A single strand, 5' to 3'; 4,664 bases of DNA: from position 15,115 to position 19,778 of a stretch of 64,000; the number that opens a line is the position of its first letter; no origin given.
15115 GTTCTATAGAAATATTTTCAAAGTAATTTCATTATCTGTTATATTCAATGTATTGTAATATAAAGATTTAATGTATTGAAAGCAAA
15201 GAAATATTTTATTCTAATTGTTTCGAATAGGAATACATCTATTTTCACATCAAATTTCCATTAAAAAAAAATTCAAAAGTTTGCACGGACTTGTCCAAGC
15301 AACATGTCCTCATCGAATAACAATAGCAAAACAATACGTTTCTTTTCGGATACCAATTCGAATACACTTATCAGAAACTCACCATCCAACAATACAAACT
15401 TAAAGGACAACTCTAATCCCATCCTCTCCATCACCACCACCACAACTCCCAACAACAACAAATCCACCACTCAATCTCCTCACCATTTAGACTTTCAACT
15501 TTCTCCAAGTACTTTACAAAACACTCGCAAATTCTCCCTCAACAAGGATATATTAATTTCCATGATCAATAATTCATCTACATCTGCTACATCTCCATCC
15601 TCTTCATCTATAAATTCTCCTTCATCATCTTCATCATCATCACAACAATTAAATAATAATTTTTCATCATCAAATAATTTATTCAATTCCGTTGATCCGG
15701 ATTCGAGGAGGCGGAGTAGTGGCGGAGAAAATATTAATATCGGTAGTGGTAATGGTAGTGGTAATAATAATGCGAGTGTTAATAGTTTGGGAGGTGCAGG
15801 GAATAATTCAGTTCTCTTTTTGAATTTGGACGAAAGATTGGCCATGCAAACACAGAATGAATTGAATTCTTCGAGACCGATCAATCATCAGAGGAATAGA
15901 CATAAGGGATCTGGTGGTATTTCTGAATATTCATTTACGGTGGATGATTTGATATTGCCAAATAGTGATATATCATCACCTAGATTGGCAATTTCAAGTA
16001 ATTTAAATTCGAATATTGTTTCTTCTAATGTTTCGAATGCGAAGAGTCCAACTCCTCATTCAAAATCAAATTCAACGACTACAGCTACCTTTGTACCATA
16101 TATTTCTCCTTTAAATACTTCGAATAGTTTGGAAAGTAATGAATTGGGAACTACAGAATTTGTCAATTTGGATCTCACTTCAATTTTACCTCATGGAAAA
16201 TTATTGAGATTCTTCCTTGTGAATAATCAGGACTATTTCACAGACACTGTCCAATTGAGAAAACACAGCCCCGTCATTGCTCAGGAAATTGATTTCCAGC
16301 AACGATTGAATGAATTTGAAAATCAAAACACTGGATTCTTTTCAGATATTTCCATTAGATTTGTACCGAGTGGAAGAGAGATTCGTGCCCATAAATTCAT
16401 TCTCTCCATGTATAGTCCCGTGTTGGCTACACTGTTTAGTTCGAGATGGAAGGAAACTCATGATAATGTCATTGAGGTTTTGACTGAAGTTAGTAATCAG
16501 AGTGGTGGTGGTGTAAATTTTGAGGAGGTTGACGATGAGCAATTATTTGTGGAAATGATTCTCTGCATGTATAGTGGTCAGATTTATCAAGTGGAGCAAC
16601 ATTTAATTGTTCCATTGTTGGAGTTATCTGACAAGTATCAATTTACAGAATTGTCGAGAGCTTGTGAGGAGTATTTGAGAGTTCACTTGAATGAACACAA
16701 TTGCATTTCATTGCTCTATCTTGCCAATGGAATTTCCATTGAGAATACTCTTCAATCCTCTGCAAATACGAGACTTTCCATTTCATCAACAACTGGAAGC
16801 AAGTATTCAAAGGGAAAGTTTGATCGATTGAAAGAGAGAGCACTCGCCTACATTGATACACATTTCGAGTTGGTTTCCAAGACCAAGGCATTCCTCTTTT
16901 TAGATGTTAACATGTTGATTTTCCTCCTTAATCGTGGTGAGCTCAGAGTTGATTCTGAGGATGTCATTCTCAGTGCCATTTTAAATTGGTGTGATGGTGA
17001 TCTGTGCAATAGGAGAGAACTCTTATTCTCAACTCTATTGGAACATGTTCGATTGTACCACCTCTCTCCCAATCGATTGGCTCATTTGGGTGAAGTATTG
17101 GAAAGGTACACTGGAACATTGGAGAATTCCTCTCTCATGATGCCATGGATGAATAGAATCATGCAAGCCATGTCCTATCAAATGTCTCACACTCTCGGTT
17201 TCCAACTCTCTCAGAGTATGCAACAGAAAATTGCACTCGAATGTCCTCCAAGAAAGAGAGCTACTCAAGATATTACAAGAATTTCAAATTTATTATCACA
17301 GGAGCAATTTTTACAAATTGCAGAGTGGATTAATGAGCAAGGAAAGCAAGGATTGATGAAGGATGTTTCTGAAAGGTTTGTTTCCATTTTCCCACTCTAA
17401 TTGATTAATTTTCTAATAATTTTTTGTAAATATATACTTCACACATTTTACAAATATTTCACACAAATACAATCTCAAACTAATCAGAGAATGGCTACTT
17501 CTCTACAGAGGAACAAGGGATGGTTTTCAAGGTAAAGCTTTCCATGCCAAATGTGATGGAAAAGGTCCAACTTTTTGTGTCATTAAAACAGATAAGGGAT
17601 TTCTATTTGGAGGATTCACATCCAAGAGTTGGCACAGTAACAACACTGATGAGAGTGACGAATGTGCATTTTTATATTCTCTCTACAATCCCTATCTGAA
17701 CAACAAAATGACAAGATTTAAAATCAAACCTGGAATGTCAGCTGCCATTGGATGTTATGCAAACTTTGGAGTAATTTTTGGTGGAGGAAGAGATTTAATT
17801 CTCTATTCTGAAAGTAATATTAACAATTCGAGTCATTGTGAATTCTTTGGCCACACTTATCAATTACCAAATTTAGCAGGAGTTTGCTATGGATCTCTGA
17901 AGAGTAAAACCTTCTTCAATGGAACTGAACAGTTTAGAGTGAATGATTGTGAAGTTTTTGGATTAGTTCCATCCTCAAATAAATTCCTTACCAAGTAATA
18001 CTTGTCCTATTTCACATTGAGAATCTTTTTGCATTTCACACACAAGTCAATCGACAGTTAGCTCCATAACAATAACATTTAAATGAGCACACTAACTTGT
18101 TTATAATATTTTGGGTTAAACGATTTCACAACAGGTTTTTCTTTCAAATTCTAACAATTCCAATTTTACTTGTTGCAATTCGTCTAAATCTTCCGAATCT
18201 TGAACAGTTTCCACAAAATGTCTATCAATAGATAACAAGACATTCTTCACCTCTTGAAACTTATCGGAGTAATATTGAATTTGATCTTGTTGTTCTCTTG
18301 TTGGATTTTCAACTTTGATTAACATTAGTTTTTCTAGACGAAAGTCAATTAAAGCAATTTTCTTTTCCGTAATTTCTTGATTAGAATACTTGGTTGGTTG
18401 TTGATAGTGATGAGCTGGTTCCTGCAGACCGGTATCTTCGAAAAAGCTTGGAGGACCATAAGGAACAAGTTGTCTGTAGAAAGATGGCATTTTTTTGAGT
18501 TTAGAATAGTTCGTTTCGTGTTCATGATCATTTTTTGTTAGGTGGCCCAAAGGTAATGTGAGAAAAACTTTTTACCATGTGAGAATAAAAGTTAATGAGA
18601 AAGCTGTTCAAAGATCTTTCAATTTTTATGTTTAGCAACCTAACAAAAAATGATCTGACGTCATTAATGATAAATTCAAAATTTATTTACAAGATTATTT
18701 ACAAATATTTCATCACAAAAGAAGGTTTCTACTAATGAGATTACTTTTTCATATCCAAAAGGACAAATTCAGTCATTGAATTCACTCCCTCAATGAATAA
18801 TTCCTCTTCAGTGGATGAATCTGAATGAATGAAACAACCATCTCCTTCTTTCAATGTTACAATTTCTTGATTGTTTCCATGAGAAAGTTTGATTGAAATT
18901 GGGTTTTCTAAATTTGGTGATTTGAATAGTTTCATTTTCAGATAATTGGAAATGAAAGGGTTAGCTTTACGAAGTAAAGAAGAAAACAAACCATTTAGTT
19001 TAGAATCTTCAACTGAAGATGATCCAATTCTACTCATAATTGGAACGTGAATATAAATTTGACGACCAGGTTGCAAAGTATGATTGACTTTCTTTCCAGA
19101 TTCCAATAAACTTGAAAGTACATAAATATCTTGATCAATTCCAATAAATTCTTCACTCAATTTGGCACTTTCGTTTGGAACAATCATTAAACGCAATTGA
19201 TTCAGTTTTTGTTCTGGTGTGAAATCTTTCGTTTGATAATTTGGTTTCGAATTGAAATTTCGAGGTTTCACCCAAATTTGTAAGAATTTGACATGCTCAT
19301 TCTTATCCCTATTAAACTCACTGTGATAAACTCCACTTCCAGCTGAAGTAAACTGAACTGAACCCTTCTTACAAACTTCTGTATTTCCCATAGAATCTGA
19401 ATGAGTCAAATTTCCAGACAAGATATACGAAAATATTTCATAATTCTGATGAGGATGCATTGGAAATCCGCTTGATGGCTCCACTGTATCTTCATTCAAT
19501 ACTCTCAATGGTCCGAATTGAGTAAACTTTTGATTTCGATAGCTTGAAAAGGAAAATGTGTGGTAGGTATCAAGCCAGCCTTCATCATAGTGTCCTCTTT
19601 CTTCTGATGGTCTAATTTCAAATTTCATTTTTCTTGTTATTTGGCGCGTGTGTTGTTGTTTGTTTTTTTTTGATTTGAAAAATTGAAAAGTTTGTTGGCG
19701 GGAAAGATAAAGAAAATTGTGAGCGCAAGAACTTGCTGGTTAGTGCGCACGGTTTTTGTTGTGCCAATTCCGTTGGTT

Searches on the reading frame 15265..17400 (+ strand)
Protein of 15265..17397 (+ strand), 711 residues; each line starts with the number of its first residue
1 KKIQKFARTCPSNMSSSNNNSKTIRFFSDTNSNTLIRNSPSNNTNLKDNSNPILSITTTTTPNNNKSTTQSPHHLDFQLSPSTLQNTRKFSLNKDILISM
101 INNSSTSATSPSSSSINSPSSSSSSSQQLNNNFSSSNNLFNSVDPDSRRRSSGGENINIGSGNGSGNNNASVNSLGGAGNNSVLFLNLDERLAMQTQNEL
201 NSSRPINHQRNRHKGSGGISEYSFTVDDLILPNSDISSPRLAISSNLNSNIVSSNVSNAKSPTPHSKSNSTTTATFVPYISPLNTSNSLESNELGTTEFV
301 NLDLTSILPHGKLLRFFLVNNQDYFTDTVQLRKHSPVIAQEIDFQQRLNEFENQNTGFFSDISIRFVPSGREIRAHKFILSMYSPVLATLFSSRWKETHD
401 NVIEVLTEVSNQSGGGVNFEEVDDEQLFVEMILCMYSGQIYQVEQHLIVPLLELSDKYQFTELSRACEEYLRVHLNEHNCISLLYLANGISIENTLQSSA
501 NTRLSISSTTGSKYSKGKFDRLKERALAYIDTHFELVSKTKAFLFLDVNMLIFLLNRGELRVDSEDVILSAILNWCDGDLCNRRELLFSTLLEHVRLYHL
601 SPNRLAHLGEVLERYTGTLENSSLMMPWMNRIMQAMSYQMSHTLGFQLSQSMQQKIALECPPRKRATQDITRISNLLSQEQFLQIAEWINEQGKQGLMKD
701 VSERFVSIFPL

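Call 25: search_protein_families(library=pfam, proteins=[window:15265-17397:+], max_evalue=0.001)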
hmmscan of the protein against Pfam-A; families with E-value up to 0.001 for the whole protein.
window:15265-17397:+ (711 aa): 2 families
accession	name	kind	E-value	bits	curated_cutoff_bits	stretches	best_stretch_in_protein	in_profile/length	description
PF07707.21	BACK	-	3.9e-19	69.1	20.9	1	519-607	13-100/103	BTB And C-terminal Kelch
PF00651.37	BTB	-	5.8e-14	52.6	20.5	1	354-473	5-108/110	BTB/POZ domain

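Call 53: find_encoding_contigs(protein=window:15304-17400:+, flank=10000, max_places=2)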
Protein window:15304-17400:+ (698 aa): no gene with exactly this product is on record in the collection.

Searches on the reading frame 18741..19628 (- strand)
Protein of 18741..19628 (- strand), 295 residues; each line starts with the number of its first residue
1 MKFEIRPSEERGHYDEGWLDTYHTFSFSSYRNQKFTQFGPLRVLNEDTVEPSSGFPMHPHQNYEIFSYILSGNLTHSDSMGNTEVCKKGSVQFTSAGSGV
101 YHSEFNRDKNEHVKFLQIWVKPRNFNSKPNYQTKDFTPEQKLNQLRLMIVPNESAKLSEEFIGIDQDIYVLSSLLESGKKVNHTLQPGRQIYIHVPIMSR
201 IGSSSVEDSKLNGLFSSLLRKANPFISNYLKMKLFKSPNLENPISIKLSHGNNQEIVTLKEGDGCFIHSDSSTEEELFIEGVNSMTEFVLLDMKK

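Call 14: find_encoding_contigs(protein=window:18741-19628:-, flank=10000, max_places=4)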
Protein window:18741-19628:- (295 aa): no gene with exactly this product is on record in the collection.

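Call 59: list_cluster_members(proteins=[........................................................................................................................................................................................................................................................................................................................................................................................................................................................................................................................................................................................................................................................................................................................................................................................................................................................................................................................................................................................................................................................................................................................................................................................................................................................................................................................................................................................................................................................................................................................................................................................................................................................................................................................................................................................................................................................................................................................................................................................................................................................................, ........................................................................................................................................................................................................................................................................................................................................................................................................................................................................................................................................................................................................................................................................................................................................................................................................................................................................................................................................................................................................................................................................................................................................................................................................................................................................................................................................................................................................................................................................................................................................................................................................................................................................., window:18741-19628:-, window:15304-17400:+, window:13538-14245:+, window:26003-27808:+, P0295])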
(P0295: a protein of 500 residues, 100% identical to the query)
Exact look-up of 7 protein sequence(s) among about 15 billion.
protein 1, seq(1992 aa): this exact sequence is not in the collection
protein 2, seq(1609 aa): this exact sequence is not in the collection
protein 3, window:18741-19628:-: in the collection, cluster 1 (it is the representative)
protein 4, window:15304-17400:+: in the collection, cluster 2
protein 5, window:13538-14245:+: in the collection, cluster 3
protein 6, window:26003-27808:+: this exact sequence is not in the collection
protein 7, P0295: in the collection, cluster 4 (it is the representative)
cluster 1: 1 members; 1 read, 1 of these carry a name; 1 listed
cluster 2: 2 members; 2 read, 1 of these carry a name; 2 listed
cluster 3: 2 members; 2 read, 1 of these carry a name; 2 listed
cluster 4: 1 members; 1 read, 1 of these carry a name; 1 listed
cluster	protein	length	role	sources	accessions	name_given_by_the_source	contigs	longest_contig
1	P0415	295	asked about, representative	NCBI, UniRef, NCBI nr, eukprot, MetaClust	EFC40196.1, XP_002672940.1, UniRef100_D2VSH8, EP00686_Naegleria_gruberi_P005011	predicted protein [Naegleria gruberi] | Predicted protein n=1 Tax=Naegleria gruberi TaxID=5762 RepID=D2VSH8_NAEGR | uncharacterized protein NAEGRDRAFT_71946 [Naegleria gruberi]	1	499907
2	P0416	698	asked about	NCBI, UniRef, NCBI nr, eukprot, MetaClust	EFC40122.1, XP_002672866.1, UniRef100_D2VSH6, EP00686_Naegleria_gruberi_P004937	predicted protein [Naegleria gruberi] | Predicted protein n=1 Tax=Naegleria gruberi TaxID=5762 RepID=D2VSH6_NAEGR | uncharacterized protein NAEGRDRAFT_51907 [Naegleria gruberi]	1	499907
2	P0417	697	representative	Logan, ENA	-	-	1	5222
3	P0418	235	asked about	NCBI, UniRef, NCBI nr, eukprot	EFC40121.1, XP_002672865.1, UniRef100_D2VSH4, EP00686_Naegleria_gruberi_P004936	predicted protein [Naegleria gruberi] | persulfide dioxygenase n=1 Tax=Naegleria gruberi TaxID=5762 RepID=D2VSH4_NAEGR | uncharacterized protein NAEGRDRAFT_83261 [Naegleria gruberi]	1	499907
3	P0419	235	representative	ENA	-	-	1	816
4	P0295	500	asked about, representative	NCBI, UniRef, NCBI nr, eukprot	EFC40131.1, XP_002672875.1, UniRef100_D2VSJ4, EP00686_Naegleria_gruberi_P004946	predicted protein [Naegleria gruberi] | Adenylosuccinate lyase n=1 Tax=Naegleria gruberi TaxID=5762 RepID=D2VSJ4_NAEGR | uncharacterized protein NAEGRDRAFT_51920 [Naegleria gruberi]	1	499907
